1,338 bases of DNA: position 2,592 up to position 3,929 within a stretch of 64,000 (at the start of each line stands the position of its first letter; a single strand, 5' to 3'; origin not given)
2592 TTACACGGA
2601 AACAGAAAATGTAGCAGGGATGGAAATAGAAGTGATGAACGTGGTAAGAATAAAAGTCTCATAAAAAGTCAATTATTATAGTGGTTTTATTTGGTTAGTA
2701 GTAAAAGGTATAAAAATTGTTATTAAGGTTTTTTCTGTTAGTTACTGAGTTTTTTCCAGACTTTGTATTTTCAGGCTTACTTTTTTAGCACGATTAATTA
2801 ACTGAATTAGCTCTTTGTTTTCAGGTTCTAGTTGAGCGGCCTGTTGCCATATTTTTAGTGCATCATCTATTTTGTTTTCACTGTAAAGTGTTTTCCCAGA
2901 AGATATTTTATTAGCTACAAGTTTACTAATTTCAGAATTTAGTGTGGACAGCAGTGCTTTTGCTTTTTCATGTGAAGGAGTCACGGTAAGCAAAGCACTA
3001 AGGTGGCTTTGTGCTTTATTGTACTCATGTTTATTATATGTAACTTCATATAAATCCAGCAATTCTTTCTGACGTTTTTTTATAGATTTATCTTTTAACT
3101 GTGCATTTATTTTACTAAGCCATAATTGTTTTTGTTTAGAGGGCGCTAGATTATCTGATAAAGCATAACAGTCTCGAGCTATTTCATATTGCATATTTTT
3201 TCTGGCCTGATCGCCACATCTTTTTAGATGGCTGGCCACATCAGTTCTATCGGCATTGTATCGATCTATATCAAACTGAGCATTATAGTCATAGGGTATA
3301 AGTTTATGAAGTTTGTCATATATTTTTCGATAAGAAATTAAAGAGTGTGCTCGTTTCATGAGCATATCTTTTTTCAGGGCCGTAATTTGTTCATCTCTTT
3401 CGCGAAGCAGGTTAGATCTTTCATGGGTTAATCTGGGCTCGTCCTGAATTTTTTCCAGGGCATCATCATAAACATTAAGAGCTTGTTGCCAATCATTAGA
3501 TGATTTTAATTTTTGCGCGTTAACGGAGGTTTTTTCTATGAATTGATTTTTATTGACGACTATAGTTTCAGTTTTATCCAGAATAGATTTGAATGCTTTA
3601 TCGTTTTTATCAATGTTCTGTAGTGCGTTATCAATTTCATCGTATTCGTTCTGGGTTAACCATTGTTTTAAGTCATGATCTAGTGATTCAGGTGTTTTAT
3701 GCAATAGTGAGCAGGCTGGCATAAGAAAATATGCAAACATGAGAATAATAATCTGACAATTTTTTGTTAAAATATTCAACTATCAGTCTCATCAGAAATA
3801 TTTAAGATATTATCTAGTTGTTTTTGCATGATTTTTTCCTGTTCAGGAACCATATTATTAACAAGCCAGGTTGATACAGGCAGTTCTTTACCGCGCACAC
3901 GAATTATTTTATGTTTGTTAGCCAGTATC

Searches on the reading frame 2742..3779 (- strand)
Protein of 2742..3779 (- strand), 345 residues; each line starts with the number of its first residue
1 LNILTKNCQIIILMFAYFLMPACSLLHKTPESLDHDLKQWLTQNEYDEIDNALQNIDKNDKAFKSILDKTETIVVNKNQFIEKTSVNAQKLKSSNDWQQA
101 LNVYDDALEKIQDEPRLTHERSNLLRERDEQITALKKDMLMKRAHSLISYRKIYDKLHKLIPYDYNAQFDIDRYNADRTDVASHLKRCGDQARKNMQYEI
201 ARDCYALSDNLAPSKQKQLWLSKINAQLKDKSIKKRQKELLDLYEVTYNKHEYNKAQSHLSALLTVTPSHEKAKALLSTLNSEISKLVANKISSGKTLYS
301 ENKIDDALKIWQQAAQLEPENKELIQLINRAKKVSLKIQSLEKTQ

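Call 28: search_protein_families(library=pfam, proteins=[window:2742-3779:-], max_evalue=0.00001)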
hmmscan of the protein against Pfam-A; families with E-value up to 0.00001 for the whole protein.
window:2742-3779:- (345 aa): 1 family
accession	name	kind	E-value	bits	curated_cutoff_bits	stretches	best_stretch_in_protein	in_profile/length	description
PF07719.23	TPR_2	-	7.6e-06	26.1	27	0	295-321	8-34/34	Tetratricopeptide repeat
